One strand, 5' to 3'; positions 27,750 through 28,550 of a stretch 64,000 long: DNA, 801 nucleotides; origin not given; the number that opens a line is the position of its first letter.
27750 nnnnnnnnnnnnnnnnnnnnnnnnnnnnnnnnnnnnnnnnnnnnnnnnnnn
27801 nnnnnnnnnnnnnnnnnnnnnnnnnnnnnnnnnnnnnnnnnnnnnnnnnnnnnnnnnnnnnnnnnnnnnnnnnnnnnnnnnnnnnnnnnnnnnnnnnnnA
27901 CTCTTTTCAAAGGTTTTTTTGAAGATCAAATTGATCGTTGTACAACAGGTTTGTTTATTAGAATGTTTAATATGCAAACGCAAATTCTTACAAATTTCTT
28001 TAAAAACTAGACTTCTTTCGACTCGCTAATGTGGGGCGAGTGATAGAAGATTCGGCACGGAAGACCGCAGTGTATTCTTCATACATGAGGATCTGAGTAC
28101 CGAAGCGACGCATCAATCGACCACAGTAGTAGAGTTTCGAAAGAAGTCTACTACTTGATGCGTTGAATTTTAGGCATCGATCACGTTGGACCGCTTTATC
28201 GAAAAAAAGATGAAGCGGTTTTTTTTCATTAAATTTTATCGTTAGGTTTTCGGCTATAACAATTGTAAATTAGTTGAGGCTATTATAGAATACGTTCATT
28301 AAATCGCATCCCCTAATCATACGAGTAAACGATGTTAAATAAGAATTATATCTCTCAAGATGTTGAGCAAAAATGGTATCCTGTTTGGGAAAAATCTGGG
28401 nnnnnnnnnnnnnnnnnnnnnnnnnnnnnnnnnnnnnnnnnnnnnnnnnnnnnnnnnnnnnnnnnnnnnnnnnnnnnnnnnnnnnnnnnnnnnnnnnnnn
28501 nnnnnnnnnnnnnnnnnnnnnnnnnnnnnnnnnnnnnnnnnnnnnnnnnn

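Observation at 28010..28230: Densely structured ~220-nt element with crossing inverted repeats between the surface-protein gene and valS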

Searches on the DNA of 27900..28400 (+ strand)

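Call 4: search_rna_families(source=window, start=27900, end=28400, threshold=evalue, max_evalue=10, show_alignments=3)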
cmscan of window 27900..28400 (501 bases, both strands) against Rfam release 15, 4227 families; matches with E-value up to 10: 2.
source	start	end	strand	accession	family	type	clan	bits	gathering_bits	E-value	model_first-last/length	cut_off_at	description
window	28126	28225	+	RF04179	BTnc049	Gene; sRNA;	-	18.4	81.9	1.3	1-111/111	no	Bacteroides sRNA BTnc049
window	28188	28300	+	RF01230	snoR77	Gene; snRNA; snoRNA; HACA-box;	-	15.7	47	7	1-131/131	no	Small nucleolar RNA snoR77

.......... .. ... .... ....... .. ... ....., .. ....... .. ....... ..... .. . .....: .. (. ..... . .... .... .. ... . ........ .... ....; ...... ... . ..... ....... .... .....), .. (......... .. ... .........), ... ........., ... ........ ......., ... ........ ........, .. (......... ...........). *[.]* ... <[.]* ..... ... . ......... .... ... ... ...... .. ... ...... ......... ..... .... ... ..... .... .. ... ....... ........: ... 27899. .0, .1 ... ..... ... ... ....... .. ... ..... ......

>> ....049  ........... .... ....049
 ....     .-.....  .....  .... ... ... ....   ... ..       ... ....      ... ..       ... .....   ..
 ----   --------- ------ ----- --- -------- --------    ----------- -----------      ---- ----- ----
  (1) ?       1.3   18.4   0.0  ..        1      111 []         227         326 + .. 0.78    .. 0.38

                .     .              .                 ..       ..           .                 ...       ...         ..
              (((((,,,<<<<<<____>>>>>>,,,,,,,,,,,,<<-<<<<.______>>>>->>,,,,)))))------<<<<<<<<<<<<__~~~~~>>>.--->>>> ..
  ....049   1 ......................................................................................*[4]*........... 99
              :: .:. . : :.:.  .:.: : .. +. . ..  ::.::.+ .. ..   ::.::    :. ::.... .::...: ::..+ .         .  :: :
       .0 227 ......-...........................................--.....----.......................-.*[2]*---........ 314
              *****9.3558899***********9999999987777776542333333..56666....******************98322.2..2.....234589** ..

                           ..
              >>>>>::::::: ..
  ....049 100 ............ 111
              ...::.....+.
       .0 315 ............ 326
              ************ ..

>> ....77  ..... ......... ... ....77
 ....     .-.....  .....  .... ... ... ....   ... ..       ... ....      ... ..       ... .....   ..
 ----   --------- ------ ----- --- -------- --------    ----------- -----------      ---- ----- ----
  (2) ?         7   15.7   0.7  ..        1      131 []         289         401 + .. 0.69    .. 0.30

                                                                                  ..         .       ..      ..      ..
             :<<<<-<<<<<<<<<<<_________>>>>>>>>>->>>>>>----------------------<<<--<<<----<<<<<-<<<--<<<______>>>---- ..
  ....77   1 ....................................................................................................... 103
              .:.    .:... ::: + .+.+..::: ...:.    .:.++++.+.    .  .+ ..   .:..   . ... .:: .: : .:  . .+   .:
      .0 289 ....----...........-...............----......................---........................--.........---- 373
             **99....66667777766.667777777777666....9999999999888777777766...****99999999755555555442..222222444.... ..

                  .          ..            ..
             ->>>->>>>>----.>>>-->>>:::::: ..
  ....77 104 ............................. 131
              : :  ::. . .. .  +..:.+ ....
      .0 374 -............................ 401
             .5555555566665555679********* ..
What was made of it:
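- On Independent sRNA gene: There is no Rfam match; the best is BTnc049 at 18.4 bits against a threshold of 81.9 (call 4).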

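Call 37: build_rna_model(alignment_id=A2)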
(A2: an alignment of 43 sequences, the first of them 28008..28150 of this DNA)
Model R1 built from alignment A2 (43 sequences, 156 columns); structure: RNAalifold consensus.
model positions 145; base pairs 48; branch points 0; effective number of sequences 2.16; information 0.59 bits per position. Calibrated on 0.2 Mb of random sequence (short: E-values are rough).
structure used (alignment columns):
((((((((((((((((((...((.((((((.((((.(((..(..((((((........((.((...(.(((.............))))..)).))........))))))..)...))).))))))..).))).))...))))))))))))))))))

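Call 40: search_with_rna_model(model_id=R1, source=window, max_evalue=10, show_alignments=1)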
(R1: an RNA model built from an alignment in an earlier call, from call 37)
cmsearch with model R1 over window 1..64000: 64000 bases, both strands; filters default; matches with E-value up to 10: 6.
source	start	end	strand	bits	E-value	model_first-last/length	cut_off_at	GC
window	28008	28150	+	101.6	1.4e-21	1-145/145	no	0.47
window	51367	51488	-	49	2e-09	1-145/145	no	0.46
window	28008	28150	-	44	2.9e-08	1-145/145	no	0.47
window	20008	20129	+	37.7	8.2e-07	1-145/145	no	0.44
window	23357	23458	-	25.6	0.00051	1-145/145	no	0.35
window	53458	53482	-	8.5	4.5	1-145/145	no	0.08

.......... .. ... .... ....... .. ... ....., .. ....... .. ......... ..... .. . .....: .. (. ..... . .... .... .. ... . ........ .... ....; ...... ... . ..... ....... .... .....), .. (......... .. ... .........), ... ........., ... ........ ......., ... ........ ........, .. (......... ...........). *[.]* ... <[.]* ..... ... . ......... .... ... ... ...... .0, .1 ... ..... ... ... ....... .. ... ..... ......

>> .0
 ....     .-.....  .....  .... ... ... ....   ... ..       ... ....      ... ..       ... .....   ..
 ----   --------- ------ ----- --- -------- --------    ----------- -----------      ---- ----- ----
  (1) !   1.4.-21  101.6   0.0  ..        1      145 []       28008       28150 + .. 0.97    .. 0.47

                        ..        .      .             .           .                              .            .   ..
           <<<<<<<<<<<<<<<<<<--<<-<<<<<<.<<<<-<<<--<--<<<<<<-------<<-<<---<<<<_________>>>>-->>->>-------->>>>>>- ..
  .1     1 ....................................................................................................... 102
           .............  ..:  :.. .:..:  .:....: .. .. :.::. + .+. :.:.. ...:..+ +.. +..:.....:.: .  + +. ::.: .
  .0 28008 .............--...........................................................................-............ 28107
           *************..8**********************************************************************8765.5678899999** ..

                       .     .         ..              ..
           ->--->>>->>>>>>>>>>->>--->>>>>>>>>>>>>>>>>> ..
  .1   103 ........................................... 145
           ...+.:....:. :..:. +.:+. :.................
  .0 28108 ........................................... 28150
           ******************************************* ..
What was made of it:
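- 28009..28149 (+): The MITE itself: 141 nt, non-coding, folds as an imperfect rod. 'Forward' orientation as defined by the family's asymmetric central motif. Covariance model R1 scores 101.6 bits, E = 1.4e-21, on the + strand and 44 bits on the - strand (call 40).
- On MITE (non-autonomous DDE transposon): Within this window there is only one canonical copy plus three diverged relatives (call 40), and the rest of this genome was not available.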
